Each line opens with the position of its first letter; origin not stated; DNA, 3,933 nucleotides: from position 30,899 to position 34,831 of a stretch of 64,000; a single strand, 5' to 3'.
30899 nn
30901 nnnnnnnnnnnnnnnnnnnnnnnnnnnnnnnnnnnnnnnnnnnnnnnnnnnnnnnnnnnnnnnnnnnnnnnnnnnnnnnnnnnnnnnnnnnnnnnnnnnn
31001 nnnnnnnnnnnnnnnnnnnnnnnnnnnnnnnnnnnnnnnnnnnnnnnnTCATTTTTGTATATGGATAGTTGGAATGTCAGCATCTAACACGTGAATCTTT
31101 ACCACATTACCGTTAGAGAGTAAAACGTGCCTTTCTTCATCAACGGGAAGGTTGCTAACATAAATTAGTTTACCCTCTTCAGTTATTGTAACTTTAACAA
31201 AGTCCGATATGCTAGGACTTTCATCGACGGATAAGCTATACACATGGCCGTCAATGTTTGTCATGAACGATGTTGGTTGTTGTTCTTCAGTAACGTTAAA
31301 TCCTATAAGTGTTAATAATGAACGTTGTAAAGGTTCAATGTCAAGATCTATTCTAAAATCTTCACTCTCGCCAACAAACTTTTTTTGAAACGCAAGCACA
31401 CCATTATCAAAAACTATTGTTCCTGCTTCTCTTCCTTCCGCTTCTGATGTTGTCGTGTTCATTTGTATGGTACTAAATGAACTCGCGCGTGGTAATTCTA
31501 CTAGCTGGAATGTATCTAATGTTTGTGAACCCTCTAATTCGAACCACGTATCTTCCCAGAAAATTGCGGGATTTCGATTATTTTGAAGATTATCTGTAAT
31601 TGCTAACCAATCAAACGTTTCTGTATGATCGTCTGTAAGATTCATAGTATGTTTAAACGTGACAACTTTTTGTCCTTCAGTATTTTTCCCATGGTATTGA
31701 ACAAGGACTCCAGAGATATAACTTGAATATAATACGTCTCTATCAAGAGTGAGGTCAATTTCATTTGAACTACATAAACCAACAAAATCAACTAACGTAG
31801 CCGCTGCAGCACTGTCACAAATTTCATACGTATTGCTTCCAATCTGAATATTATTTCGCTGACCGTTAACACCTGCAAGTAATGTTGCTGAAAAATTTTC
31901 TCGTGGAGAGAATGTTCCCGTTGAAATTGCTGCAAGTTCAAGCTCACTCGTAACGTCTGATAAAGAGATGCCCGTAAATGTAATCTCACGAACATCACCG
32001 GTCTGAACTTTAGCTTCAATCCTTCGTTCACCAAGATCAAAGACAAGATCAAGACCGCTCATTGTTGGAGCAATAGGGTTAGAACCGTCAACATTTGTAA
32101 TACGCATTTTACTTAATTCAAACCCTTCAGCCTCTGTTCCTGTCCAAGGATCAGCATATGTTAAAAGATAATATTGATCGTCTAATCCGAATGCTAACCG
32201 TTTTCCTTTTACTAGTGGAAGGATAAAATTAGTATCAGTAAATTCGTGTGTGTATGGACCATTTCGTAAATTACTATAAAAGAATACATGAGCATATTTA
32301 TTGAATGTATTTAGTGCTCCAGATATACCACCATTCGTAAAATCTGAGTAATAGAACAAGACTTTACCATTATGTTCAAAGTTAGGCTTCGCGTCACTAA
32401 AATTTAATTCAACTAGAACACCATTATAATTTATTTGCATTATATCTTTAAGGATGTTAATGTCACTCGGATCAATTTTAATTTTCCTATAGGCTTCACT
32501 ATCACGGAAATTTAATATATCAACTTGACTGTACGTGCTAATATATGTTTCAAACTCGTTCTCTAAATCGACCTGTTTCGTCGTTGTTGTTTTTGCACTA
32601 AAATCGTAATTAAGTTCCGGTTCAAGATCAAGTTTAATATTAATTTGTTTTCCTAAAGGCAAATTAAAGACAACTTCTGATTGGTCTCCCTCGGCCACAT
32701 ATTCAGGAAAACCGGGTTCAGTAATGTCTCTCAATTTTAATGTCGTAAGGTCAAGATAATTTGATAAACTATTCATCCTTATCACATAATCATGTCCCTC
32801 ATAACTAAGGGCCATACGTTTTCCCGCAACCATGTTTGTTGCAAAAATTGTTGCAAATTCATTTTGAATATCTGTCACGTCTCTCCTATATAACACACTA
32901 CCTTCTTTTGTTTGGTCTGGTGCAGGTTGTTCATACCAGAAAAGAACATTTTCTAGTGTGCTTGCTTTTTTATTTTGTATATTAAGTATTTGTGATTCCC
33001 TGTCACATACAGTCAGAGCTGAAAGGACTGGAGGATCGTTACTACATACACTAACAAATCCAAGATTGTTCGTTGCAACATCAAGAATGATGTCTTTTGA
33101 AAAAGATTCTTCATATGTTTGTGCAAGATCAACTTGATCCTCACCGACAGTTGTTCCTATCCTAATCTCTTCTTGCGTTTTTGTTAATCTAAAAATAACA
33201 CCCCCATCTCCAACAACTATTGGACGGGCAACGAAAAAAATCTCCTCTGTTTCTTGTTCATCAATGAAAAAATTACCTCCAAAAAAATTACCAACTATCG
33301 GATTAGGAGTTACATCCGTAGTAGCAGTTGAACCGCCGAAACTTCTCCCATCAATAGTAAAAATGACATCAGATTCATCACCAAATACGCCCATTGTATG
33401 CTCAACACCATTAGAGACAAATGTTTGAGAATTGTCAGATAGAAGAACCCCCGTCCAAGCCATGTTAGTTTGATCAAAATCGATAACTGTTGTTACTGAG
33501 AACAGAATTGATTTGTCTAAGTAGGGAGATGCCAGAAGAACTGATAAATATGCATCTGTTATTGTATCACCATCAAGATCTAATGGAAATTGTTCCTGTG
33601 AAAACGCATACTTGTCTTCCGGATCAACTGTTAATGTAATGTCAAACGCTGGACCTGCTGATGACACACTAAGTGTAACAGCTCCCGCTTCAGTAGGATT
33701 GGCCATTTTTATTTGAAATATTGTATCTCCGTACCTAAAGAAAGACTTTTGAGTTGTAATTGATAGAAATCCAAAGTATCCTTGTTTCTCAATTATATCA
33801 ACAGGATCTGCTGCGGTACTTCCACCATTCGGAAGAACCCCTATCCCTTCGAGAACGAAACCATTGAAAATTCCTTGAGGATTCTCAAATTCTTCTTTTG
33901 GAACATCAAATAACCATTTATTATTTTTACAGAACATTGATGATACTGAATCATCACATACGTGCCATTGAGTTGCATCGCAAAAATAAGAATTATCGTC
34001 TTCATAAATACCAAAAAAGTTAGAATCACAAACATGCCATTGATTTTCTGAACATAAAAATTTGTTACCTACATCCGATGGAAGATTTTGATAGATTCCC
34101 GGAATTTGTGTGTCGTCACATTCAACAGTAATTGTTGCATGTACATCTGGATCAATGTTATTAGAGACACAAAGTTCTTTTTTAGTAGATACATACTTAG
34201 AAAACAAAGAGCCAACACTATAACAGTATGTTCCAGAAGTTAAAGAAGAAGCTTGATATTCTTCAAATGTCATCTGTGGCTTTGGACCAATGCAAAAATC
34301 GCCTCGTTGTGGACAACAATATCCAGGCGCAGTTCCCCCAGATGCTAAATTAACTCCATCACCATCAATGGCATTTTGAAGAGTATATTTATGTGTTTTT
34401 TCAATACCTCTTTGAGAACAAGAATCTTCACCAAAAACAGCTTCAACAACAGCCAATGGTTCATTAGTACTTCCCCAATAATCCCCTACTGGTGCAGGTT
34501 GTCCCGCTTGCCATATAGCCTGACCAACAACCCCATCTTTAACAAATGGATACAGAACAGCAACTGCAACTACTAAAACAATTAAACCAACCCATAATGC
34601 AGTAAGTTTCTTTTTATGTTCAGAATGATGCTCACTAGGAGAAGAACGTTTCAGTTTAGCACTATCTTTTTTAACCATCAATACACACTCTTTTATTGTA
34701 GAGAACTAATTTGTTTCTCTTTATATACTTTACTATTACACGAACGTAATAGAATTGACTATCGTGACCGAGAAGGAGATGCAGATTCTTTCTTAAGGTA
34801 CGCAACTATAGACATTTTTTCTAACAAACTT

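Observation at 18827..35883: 17-kb, nine-gene co-directional operon of giant Cys-rich secreted surface proteins.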

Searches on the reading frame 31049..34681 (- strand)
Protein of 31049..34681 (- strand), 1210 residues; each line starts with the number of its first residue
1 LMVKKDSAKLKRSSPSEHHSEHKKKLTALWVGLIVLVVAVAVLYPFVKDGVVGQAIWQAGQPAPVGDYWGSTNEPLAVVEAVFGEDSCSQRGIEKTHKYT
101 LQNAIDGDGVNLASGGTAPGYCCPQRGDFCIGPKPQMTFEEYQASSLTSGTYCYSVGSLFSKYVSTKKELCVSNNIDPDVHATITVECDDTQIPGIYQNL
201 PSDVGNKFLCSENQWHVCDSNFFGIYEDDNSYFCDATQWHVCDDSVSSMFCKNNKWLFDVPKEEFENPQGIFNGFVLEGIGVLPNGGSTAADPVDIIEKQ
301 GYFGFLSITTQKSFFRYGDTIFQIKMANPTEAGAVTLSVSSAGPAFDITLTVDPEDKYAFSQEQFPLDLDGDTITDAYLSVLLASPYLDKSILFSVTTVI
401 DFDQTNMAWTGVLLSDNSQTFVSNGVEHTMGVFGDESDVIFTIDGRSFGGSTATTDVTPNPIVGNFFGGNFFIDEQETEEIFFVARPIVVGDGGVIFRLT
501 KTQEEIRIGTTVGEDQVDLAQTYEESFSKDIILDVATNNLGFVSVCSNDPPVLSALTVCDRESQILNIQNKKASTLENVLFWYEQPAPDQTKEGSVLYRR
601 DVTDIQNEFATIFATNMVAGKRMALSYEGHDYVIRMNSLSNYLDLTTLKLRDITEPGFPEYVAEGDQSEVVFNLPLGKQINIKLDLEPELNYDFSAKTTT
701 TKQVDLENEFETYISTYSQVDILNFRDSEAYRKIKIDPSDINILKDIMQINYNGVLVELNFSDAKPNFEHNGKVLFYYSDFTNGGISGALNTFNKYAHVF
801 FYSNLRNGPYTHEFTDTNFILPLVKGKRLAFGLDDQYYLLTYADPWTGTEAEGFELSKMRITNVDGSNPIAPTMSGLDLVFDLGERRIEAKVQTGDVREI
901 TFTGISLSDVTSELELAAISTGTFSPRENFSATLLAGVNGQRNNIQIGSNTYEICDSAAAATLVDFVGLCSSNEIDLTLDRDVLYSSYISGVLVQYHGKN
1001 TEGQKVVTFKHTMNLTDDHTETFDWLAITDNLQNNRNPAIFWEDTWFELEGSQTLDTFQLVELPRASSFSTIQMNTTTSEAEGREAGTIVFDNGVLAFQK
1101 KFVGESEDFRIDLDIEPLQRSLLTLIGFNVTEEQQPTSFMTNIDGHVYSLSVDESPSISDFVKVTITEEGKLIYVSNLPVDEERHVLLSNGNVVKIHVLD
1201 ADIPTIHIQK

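Call 7: search_protein_families(library=pfam, proteins=[window:31049-34681:-], max_evalue=0.01)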
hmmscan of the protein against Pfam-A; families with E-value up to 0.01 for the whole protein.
window:31049-34681:- (1210 aa): 0 families

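Call 11: find_encoding_contigs(protein=window:31049-34681:-, flank=10000, max_places=6)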
Protein window:31049-34681:- (1210 aa): no gene with exactly this product is on record in the collection.

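Call 13: find_homologous_proteins(query=window:31049-34681:-, max_evalue=0.001)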
Query window:31049-34681:- (1210 aa): 2 proteins with E <= 0.001 among 8000 candidates.
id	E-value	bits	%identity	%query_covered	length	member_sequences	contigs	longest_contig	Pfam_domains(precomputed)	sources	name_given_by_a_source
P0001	0.0e+0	2771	100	100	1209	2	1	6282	-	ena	-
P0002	1.9e-36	143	27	57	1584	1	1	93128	-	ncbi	-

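Call 14: find_encoding_contigs(protein=P0002, flank=10000, max_places=3)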
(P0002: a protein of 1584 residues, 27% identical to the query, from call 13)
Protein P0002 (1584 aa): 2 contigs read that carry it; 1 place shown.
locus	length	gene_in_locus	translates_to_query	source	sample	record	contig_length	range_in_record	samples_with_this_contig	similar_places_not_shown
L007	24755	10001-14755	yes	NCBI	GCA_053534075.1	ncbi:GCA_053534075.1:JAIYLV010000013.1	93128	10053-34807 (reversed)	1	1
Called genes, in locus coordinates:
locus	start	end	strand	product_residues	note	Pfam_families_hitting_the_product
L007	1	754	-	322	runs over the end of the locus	-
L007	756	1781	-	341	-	-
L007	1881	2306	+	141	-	-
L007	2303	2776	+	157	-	-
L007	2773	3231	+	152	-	-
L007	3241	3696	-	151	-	-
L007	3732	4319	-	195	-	-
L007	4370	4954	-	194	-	-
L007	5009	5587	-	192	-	-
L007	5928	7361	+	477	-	-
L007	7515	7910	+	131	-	PF04472:SepF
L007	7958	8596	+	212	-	PF14528:LAGLIDADG_3 (weak)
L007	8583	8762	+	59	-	-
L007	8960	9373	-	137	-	-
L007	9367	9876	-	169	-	PF01909:NTP_transf_2, PF18765:Polbeta (weak)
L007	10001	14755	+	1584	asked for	-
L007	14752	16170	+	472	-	-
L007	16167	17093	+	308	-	-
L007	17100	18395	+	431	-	-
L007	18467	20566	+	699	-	-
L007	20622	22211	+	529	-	-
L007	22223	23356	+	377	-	-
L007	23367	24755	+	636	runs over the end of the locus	PF02412:TSP_3 (faint)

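Call 33: search_protein_families(library=ncbifam, proteins=[window:31049-34681:-], max_evalue=0.1)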
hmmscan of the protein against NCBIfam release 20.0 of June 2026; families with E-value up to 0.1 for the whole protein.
window:31049-34681:- (1210 aa): 1 family
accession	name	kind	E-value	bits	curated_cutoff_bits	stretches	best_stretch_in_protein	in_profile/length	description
NF045849.1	ICE_MMCAP2_0565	equivalog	0.067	12.9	40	0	10-44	39-74/80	Mbov_0395 family pilin-like conjugal transfer protein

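Call 59: search_protein_representatives(protein=window:31052-34648:-)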
Query: 1199 residues. Proteins with E-value up to 0.001 (for the whole library): 79; up to 1e-10: 63; up to 1e-30: 27. The best 79 are listed.
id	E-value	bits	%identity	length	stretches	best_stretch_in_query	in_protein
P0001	0.0e+00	2749.1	100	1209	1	1-1199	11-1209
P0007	9.4e-118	411.0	33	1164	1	117-1195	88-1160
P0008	2.2e-112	393.2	35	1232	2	196-1139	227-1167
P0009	2.2e-111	389.9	36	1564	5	472-1190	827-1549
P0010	3.1e-110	386.1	33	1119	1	272-1197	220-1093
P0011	1.2e-105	370.9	34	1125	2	507-1189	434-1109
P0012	2.1e-93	330.4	32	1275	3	195-1188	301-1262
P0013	2.2e-92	326.9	32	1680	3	504-903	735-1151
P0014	1.6e-86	307.6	32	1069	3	201-911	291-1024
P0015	1.5e-84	301.0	33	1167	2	508-1188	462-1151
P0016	1.7e-84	300.8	32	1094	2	510-1189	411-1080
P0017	7.9e-80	285.4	35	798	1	501-1190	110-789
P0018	1.6e-79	284.4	31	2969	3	303-876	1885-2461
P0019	2.8e-78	280.2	37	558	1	648-1189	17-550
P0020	2.4e-70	254.0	31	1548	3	564-873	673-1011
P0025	1.2e-39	152.3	28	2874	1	299-1190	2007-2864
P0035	2.0e-29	118.4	28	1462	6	507-1190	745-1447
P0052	4.3e-17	77.6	27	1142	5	507-1190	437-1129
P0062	1.1e-12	63.0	29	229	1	980-1190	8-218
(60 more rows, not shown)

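Call 77: find_encoding_contigs(protein=P0007, flank=10000, max_places=2)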
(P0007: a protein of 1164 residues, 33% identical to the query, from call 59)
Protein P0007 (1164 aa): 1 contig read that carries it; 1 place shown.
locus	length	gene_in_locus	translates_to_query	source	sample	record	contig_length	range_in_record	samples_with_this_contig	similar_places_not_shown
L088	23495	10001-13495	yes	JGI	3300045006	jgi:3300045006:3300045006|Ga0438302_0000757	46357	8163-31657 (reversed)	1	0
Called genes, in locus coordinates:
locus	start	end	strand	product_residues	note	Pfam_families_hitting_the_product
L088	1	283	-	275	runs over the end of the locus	PF07705:CARDB (faint)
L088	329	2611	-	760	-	PF00437:T2SSE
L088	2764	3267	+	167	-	-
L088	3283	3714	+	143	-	-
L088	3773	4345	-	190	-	-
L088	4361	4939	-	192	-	-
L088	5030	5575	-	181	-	-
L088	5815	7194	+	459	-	-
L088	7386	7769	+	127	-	PF04472:SepF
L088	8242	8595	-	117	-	-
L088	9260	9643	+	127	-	PF05168:HEPN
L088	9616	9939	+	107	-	PF01909:NTP_transf_2, PF18765:Polbeta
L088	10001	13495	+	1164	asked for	-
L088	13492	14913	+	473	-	-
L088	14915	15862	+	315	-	-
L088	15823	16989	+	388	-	-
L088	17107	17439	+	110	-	-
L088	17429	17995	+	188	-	PF01909:NTP_transf_2 (weak), PF18765:Polbeta (weak)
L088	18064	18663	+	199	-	PF02412:TSP_3, PF00404:Dockerin_1 (weak)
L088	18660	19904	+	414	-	-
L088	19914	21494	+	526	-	-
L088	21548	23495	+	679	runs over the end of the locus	-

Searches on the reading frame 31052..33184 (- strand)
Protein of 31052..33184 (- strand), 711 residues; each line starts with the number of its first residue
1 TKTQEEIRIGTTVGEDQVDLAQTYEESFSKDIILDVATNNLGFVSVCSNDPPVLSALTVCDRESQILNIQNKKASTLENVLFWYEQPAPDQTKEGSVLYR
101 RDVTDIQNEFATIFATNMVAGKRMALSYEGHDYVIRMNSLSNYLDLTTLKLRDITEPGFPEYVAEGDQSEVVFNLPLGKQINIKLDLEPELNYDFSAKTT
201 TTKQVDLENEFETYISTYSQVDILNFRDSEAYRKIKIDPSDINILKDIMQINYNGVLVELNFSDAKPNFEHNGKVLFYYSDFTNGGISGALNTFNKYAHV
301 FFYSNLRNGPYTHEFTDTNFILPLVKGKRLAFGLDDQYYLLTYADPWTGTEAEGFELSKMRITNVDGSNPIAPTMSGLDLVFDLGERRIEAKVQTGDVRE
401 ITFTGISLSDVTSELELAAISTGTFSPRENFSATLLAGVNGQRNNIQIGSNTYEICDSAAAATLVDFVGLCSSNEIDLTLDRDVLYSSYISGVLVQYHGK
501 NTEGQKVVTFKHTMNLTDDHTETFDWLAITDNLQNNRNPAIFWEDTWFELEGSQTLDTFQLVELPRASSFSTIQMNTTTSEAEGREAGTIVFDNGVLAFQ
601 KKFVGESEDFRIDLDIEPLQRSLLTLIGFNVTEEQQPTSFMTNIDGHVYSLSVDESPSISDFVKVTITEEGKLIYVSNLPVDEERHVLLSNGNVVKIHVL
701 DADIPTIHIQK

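Call 62: search_protein_families(library=pfam, alignment_id=A6, max_evalue=0.001)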
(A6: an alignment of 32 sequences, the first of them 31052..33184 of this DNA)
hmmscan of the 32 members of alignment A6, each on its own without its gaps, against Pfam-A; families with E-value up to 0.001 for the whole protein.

A. member 1, window:31052-33184:- (711 aa): 0 families

B. families by the number of members that match (of 32 scanned): 7 families
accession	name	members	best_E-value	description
PF13385.13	Laminin_G_3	2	4.7e-32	Concanavalin A-like lectin/glucanases superfamily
PF18911.6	PKD_4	1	1.3e-45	PKD domain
PF00801.26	PKD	1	2.4e-37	PKD domain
PF17963.7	Big_9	1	2.6e-12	Bacterial Ig domain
PF07953.20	Toxin_R_bind_N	1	1.2e-09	Clostridium neurotoxin, N-terminal receptor binding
PF17892.7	Cadherin_5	1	5.5e-07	Cadherin-like domain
PF22352.2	K319L-like_PKD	1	2.3e-05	K319L-like, PKD domain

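Call 73: predict_structure(alignment_id=A6)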
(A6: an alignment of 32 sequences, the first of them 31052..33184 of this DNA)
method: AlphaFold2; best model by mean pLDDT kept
length: 711 residues; sequences in the alignment: 32
mean_pLDDT: 86.5   pTM: 0.62
mean pLDDT of the five models: 86.5, 86.4, 86.3, 85.6, 84.2
residues with pLDDT >= 90: 390; 70-90: 243; 50-70: 63; < 50: 15
segments of 3 or more residues with pLDDT < 50: 1-12, 579-581
pLDDT, mean of each block of 10 residues (from residue 1): 37 70 94 87 92 93 91 88 92 94 93 93 94 91 90 86 92 92 89 90 86 93 71 86 94 92 89 86 77 89 94 93 91 95 81 80 95 96 94 92 92 67 82 87 83 88 88 80 77 89 90 86 91 92 90 87 75 55 70 86 71 89 87 83 84 84 92 93 93 93 90 87
secondary structure, 60 per line:
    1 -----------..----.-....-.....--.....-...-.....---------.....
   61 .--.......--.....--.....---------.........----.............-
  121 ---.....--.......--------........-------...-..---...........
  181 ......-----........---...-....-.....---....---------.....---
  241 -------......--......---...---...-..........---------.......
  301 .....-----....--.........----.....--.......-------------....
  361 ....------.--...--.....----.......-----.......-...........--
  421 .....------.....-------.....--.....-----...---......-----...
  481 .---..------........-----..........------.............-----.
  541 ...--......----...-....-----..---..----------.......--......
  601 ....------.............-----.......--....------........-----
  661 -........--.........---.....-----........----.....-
elements in order (helices of 4 or more, strands of 3 or more residues): H20-23 E25-29 E32-36 E42-46 E56-61 E64-70 E73-77 E80-84 E94-102 E107-110 H111-119 E124-128 E131-137 E149-153 E161-163 E170-175 E179-186 E192-199 E203-205 H207-210 E212-216 E220-223 E233-237 E248-253 E256-261 E265-267 E275-284 E294-305 E311-314 H317-325 E330-334 E337-343 E360-364 E374-376 E379-383 E388-394 E400-406 H408-418 E421-425 E432-436 E444-448 E451-455 E467-472 E478-481 E493-500 E506-515 E522-525 H526-534 E540-543 E546-551 E560-563 E586-592 E595-604 E611-623 E629-632 E638-641 E648-655 E662-669 E672-680 E684-688 E694-701 E706-710

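Call 87: fold_search(model_id=the predicted structure, library=pdb)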
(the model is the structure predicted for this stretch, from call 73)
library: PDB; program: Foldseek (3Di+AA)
matches with E <= 10: 843; with E <= 0.001: 6
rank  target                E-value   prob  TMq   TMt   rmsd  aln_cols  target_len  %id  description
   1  3k4x_A                5.0e-06  0.54  0.08  0.08  37.9       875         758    9  Eukaryotic Sliding Clamp PCNA Bound to DNA (released 2010-02-16)
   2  9t3x_A                3.4e-05  0.66  0.11  0.08  41.3       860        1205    8  cryo-EM structure of CPSF160-WDR33-ZC3H18 (released 2026-01-28)
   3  8f5p_E                2.2e-04  0.57  0.11  0.08  35.2       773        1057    8  Structure of Leishmania tarentolae IFT-A (state 2) (released 2022-12-21)
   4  6fg9_B                4.3e-04  0.25  0.09  0.07  45.8       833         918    9  Mouse SORCS2 ectodomain (sortilin related VPS10 domain containing receptor 2) (released 2018-08-01)
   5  9kzc_B                5.5e-04  0.63  0.08  0.13  32.6       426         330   10  Cryo-EM structure of the LGI1 LRR-LGI1 EPTP-ADAM22 ECD complex (released 2025-06-25)
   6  4n7e_A                7.3e-04  0.51  0.11  0.12  34.0       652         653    9  Crystal structure of the Vps10p domain of human sortilin/NTS3 in complex with AF38469 (released 2014-01-22)
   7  9g41_A                1.5e-03  0.15  0.08  0.05  39.3       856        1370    8  Mouse Teneurin2 dimer variant A0B1 (released 2026-01-21)
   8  3o4j_D                1.7e-03  0.63  0.09  0.10  30.4       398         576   11  Structure and Catalysis of Acylaminoacyl Peptidase (released 2010-11-17)
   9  8gn6_C                1.9e-03  0.30  0.10  0.12  40.1       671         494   10  Crystallization of Sialidase from Porphyromonas gingivalis (released 2023-04-19)
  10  7jvh_B                2.5e-03  0.16  0.08  0.10  35.9       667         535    8  Crystal structure of a GH43_12 retrieved from capybara gut metagenome (released 2021-09-08)
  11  3o4j_B                2.7e-03  0.60  0.09  0.10  30.4       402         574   10  Structure and Catalysis of Acylaminoacyl Peptidase (released 2010-11-17)
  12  5efv_A                2.9e-03  0.25  0.09  0.10  29.1       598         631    8  The host-recognition device of Staphylococcus aureus phage Phi11 (released 2016-05-25)
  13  7jvh_A                3.0e-03  0.16  0.08  0.10  36.0       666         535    8  Crystal structure of a GH43_12 retrieved from capybara gut metagenome (released 2021-09-08)
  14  8gn6_A                3.1e-03  0.33  0.11  0.13  39.4       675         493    9  Crystallization of Sialidase from Porphyromonas gingivalis (released 2023-04-19)
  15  9m7x_B                3.1e-03  0.33  0.10  0.11  28.9       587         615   10  Cryo-EM structure of bacteriophage NF5 C1 RBP (released 2025-12-17)
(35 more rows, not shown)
